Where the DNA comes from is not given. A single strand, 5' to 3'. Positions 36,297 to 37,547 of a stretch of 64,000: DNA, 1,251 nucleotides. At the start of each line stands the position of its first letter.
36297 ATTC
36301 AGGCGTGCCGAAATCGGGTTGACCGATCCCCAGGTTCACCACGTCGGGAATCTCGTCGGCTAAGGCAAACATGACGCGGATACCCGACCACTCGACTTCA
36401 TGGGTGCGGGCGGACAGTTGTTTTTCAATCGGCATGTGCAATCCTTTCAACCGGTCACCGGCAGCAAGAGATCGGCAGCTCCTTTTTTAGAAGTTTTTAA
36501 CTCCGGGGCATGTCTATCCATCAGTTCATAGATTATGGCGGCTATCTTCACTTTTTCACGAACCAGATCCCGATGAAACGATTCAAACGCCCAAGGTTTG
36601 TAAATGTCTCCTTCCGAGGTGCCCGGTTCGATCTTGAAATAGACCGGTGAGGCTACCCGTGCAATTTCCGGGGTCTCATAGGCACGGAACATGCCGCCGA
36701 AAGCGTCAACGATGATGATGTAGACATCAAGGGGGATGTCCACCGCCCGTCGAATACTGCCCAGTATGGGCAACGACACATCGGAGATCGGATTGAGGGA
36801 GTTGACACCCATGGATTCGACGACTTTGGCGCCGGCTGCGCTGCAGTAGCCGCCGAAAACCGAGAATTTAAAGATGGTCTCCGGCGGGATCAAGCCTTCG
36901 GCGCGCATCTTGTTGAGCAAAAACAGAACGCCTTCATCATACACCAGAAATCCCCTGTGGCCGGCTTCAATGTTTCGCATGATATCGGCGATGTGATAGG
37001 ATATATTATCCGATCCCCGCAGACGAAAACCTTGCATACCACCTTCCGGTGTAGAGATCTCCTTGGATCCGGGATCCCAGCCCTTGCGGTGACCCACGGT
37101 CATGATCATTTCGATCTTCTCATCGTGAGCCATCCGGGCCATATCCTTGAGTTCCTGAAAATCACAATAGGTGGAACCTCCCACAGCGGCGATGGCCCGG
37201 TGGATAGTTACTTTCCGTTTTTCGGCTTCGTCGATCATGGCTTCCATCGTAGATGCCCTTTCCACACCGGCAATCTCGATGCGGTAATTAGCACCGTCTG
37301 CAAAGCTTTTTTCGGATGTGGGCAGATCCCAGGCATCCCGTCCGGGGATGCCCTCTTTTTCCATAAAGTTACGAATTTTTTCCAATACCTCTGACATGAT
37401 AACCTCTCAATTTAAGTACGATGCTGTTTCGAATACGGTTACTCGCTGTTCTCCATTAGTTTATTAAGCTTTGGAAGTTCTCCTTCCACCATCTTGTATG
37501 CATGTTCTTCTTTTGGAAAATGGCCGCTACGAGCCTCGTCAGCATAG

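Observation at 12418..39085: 25-kb single-strand supercluster: candidate anaerobic ectoine/hydroxyectoine-type osmolyte catabolism fused to methylamine demethylation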

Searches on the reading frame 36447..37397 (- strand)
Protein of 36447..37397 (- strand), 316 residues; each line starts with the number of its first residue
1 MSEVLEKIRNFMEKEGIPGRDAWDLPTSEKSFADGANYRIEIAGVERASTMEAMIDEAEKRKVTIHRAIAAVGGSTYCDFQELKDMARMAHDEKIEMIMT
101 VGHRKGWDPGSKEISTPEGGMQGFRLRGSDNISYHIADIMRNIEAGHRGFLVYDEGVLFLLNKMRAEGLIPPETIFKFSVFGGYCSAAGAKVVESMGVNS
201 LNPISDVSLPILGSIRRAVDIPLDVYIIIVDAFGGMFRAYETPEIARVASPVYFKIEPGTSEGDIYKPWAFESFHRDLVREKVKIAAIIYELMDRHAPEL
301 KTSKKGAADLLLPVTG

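Call 9: search_protein_families(library=ncbifam, proteins=[window:36447-37397:-], max_evalue=0.00001)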
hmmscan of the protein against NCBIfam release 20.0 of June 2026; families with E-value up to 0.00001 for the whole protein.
window:36447-37397:- (316 aa): 0 families

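Call 11: search_protein_families(library=pfam, proteins=[window:36447-37397:-], max_evalue=0.001)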
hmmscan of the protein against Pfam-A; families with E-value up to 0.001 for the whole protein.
window:36447-37397:- (316 aa): 0 families
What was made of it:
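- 36447..37397 (-): Unk316: unannotated TIM-barrel protein, divergent U32 / class-II-aldolase-like fold. No Pfam or NCBIfam hit (calls 9, 11).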

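Call 30: find_homologous_proteins(query=window:36447-37397:-, max_evalue=0.00001)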
Query window:36447-37397:- (316 aa): 1629 proteins with E <= 0.00001 among 4532 candidates; the best 120 are listed.
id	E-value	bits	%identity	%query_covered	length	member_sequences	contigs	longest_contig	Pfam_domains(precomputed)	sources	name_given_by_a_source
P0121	3.5e-208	708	100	100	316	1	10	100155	-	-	-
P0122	4.3e-190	649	91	100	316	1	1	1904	-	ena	-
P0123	2.0e-189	647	90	100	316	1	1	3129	-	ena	-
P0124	1.3e-188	644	89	100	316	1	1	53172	-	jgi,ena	-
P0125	1.6e-188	644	88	100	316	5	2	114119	-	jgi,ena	-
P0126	6.4e-188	642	90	100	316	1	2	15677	-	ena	-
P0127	6.5e-188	642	90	100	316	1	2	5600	-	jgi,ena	jgi:hypothetical protein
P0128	1.7e-187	640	89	100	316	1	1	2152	-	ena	-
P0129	1.9e-187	640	90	100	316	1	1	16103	-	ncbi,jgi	ncbi:MAG: hypothetical protein PVI06_08145 [Desulfobacterales bacterium]|jgi:hypothetical protein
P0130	7.9e-187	638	88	100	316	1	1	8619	-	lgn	-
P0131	1.4e-186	637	89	100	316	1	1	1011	-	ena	-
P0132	2.0e-186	637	89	99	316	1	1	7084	-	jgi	jgi:hypothetical protein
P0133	5.2e-186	635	89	99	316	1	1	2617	-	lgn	-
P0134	2.9e-184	630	88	100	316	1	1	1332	-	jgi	jgi:hypothetical protein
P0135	5.9e-184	629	88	99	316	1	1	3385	-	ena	-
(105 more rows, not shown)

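Call 34: search_solved_structures(query=A2, max_evalue=10)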
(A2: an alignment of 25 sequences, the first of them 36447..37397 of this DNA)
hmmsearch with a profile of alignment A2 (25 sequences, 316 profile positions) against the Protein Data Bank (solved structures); distinct sequences matched with E-value up to 10: 10.
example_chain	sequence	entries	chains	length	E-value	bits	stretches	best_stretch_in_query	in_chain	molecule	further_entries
2vnu_D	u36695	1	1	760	0.083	15.2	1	125-173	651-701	EXOSOME COMPLEX EXONUCLEASE RRP44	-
2wp8_J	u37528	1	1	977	0.11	14.8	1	125-173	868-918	EXOSOME COMPLEX EXONUCLEASE DIS3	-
6lqs_R4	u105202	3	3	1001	0.11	14.7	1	125-173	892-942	Exosome complex exonuclease DIS3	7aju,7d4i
5g06_J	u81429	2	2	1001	0.11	14.7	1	125-173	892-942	EXOSOME COMPLEX EXONUCLEASE DIS3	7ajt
4ifd_J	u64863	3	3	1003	0.11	14.7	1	125-173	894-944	Exosome complex exonuclease DIS3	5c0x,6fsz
5k36_K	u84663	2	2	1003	0.11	14.7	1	125-173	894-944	Exosome complex exonuclease DIS3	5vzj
5c0w_J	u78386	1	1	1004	0.11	14.7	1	125-173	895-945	Exosome complex exonuclease DIS3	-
8qcf_K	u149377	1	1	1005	0.11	14.7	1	125-173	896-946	Exosome complex exonuclease DIS3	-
5jea_J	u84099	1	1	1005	0.11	14.7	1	125-173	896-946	Exosome complex exonuclease DIS3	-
6csj_A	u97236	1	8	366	1.1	11.5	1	145-189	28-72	Glycerol dehydrogenase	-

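Call 39: predict_structure(alignment_id=A2)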
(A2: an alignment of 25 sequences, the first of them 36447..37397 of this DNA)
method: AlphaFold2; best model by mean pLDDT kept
length: 316 residues; sequences in the alignment: 25
mean_pLDDT: 59.9   pTM: 0.65
mean pLDDT of the five models: 59.9, 51.0, 50.0, 46.4, 44.2
residues with pLDDT >= 90: 14; 70-90: 100; 50-70: 91; < 50: 111
segments of 3 or more residues with pLDDT < 50: 1-9, 11-21, 72-77, 101-132, 181-207, 231-237, 260-269, 310-316
pLDDT, mean of each block of 10 residues (from residue 1): 44 41 68 86 80 93 85 48 74 74 31 31 31 55 59 53 69 61 37 39 44 59 61 50 76 72 45 75 84 81 67 34
secondary structure, 60 per line:
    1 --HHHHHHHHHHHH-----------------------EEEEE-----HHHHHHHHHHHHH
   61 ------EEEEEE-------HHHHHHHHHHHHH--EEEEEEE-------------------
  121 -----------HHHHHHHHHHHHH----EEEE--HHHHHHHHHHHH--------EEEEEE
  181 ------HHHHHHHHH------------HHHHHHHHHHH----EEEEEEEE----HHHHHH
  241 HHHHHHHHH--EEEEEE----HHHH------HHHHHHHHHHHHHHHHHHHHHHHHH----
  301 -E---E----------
elements in order: H3-14 E38-42 H48-60 E67-72 H80-92 E95-101 H132-144 E149-152 H155-166 E175-180 H187-195 H208-218 E223-230 H235-249 E252-257 H262-265 H272-296

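Call 41: search_protein_representatives(protein=window:36447-37397:-)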
Query: 316 residues. Proteins with E-value up to 0.001 (for the whole library): 732; up to 1e-10: 348; up to 1e-30: 78. The best 150 are listed.
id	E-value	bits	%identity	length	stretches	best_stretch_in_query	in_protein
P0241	4.9e-95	334.9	51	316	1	5-313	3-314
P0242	1.1e-82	294.3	67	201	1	1-199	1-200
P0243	1.4e-79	284.2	44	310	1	6-312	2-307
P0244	4.1e-77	276.1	45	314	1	4-310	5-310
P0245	4.8e-73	262.7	86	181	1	86-224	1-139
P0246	2.9e-71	256.8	45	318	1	15-314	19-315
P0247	2.8e-70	253.6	43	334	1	3-304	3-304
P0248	1.3e-65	238.2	76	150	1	1-144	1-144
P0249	1.4e-65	238.2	40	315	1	5-314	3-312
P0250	2.4e-65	237.4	67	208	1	5-166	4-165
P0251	3.3e-63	230.4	61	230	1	1-172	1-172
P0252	5.1e-62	226.5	65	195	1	115-299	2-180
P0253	1.1e-61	225.4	37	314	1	6-315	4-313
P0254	4.1e-60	220.2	69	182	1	157-315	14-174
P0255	4.2e-60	220.2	38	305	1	8-314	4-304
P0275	2.5e-44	168.4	33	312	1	7-314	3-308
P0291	4.9e-40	154.3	32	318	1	6-314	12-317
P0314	1.9e-31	126.1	30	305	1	7-314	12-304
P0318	6.9e-31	124.3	32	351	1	28-310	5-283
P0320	3.4e-30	122.0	34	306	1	5-313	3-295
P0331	4.2e-28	115.1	31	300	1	7-265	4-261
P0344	7.4e-25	104.4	28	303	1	7-307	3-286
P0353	1.6e-23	100.1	32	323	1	18-273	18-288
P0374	7.2e-22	94.6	32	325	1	21-261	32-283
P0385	4.1e-21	92.1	32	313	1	31-261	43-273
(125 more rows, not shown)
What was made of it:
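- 36447..37397 (-): 732 clusters at 50% identity (call 41).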

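Call 42: search_protein_families(library=pfam, proteins=[P0344, P0314, P0318, P0275, P0291, P0353, P0374, P0385, P0320, P0331], max_evalue=0.1)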
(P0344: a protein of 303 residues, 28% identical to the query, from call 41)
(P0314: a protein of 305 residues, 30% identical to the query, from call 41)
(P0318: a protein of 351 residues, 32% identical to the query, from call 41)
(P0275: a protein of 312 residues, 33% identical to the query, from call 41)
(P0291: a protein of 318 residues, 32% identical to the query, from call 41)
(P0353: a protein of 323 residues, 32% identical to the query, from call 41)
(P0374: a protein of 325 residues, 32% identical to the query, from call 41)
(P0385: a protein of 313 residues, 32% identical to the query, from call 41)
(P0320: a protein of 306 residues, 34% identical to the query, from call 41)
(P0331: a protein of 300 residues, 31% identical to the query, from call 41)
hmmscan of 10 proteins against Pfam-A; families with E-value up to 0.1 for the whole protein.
P0344 (303 aa): 1 family
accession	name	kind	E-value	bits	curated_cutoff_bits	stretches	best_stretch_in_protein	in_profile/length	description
PF01136.24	Peptidase_U32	-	6.6e-05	22.7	22.4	1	125-211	8-88/233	Peptidase family U32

P0314 (305 aa): 1 family
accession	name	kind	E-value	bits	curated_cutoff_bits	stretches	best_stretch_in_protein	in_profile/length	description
PF20859.2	RHA1_ro05818_N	-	0.028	14.9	27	1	258-290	25-56/58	Hypothetical protein RHA1_ro05818, N-terminal helical domain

P0318 (351 aa): 0 families

P0275 (312 aa): 1 family
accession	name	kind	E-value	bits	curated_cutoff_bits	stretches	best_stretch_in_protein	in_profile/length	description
PF01136.24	Peptidase_U32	-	5.9e-06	26.2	22.4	1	131-221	6-90/233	Peptidase family U32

P0291 (318 aa): 1 family
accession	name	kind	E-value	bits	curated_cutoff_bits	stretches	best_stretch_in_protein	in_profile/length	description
PF01136.24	Peptidase_U32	-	7.7e-08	32.3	22.4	1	139-230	4-90/233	Peptidase family U32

P0353 (323 aa): 0 families

P0374 (325 aa): 0 families

P0385 (313 aa): 1 family
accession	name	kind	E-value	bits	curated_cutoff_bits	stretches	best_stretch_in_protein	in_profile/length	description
PF20048.4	DUF6450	-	0.088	13.1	25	0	160-200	19-63/68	Domain of unknown function (DUF6450)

P0320 (306 aa): 0 families

P0331 (300 aa): 0 families

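Call 43: fold_search(model_id=the predicted structure, library=pdb)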
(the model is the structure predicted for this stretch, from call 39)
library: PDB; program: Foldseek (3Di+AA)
matches with E <= 10: 1595; with E <= 0.001: 14
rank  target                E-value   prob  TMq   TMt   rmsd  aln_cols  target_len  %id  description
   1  1gvf_A                1.1e-05  1.00  0.36  0.39  10.8       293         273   12  Structure of tagatose-1,6-bisphosphate aldolase (released 2002-06-18)
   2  1gvf_B                4.0e-05  1.00  0.35  0.39  11.0       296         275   13  Structure of tagatose-1,6-bisphosphate aldolase (released 2002-06-18)
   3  1b5t_C                1.6e-04  0.96  0.26  0.29  12.5       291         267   11  ESCHERICHIA COLI METHYLENETETRAHYDROFOLATE REDUCTASE (released 1999-01-20)
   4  5ud1_A                1.8e-04  0.99  0.33  0.36  12.1       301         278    8  Class II fructose-1,6-bisphosphate aldolase H180Q variant of Helicobacter pylori (released 2018-04-11)
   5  1zpt_C                3.8e-04  0.94  0.28  0.31  12.6       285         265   13  Escherichia coli Methylenetetrahydrofolate Reductase (reduced) complexed with NADH, pH 7.25 (released 2005-08-09)
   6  1zp4_C                3.8e-04  0.93  0.27  0.31  12.7       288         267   14  Glu28Gln mutant of E. coli Methylenetetrahydrofolate Reductase (oxidized) complex with Methyltetrahydrofolate (released 2005-08-09)
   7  5ud2_A                4.0e-04  0.99  0.34  0.36  11.6       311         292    9  Class II fructose-1,6-bisphosphate aldolase H180Q variant of Helicobacter pylori with DHAP (released 2018-04-11)
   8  5uck_B                4.8e-04  0.96  0.30  0.32  12.3       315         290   11  Class II fructose-1,6-bisphosphate aldolase of Helicobacter pylori with cleavage products (released 2018-04-11)
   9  2eph_C                5.1e-04  0.92  0.32  0.29  15.8       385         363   12  Crystal structure of fructose-bisphosphate aldolase from Plasmodium falciparum in complex with TRAP-tail determined at (released 2007-04-17)
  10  1b5t_A                6.5e-04  0.82  0.26  0.28  12.8       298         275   11  ESCHERICHIA COLI METHYLENETETRAHYDROFOLATE REDUCTASE (released 1999-01-20)
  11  8uqz_A                7.4e-04  0.87  0.27  0.27  12.6       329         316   13  Round 18 Arylesterase Variant of Phosphotriesterase Bound to Gadolinium(III) Measured at 9.5 keV (released 2024-04-03)
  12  5uck_A                8.3e-04  0.97  0.33  0.35  12.0       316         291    9  Class II fructose-1,6-bisphosphate aldolase of Helicobacter pylori with cleavage products (released 2018-04-11)
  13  1zp3_B                8.3e-04  0.90  0.28  0.30  12.1       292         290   11  E. coli Methylenetetrahydrofolate Reductase (oxidized) (released 2005-08-09)
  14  1zp3_A                8.8e-04  0.72  0.24  0.25  14.1       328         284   11  E. coli Methylenetetrahydrofolate Reductase (oxidized) (released 2005-08-09)
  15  1zrq_C                1.2e-03  0.89  0.28  0.32  11.8       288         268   10  Escherichia coli Methylenetetrahydrofolate Reductase (reduced) complexed with NADH, pH 6.0 (released 2005-08-09)
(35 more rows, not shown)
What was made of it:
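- Tried and rejected: The model was poor (pLDDT 60, call 39) and its fold matches were uninformative (call 43).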

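Call 80: search_solved_structures(query=A4, max_evalue=10)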
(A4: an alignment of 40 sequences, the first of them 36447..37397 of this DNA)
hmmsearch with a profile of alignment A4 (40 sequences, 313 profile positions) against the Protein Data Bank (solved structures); distinct sequences matched with E-value up to 10: 4.
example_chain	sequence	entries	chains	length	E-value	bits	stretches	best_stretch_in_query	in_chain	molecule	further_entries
1gvf_A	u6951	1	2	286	0.072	15.5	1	204-230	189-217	TAGATOSE-BISPHOSPHATE ALDOLASE AGAY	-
1rv8_A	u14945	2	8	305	0.16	14.4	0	37-107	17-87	fructose-1,6-bisphosphate aldolase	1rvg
3rj2_X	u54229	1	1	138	0.47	12.9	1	195-247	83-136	Putative uncharacterized protein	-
7cxz_A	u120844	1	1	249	0.85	12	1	12-104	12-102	Plant cysteine oxidase 2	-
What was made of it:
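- Tried and rejected: Nothing significant was found (calls 34, 80).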

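Call 81: search_protein_families(library=pfam, alignment_id=A4, max_evalue=0.01)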
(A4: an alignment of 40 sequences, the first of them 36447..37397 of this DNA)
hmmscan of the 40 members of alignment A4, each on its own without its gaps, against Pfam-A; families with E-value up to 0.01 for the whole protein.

A. member 1, window:36447-37397:- (316 aa): 0 families

B. families by the number of members that match (of 40 scanned): 5 families
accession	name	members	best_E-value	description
PF01136.24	Peptidase_U32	15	7.7e-08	Peptidase family U32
PF00282.25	Pyridoxal_deC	2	0.00037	Pyridoxal-dependent decarboxylase conserved domain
PF13453.11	Zn_ribbon_TFIIB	1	0.00038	Transcription factor zinc-finger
PF18777.7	CRM1_repeat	1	0.0051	Chromosome region maintenance or exportin repeat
PF13377.12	Peripla_BP_3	1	0.0089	Periplasmic binding protein-like domain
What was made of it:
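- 36447..37397 (-): 15 of 40 family members hit Peptidase_U32 (call 81).
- On Peptidase U32 / class-II aldolase TIM barrels (for Unk316): 15 of 40 relatives hit U32 weakly (call 81).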

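Call 85: predict_structure(alignment_id=A4)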
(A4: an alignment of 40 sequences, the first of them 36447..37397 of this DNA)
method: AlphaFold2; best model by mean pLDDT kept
length: 316 residues; sequences in the alignment: 40
mean_pLDDT: 95.0   pTM: 0.93
mean pLDDT of the five models: 95.0, 93.7, 93.5, 93.2, 92.0
residues with pLDDT >= 90: 273; 70-90: 42; 50-70: 1; < 50: 0
segments of 3 or more residues with pLDDT < 50: none
pLDDT, mean of each block of 10 residues (from residue 1): 93 97 98 98 96 99 98 94 98 98 76 82 85 95 98 95 98 97 95 97 96 98 98 93 99 97 86 95 99 98 97 93
secondary structure, 60 per line:
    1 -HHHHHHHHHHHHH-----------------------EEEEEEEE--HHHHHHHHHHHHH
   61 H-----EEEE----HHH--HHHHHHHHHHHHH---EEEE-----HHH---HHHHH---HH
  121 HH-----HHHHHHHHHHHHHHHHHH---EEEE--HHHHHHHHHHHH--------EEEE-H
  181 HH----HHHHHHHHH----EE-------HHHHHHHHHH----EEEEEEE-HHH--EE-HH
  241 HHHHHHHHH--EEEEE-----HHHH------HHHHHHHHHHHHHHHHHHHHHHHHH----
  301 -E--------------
elements in order: H2-14 E38-45 H48-61 E67-70 H80-92 E96-99 H111-115 H119-122 H128-145 E149-152 H155-166 E175-178 H187-195 H209-218 E223-229 H239-249 E252-256 H262-265 H272-296
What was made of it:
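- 36447..37397 (-): AF2 pLDDT 95 (call 85).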
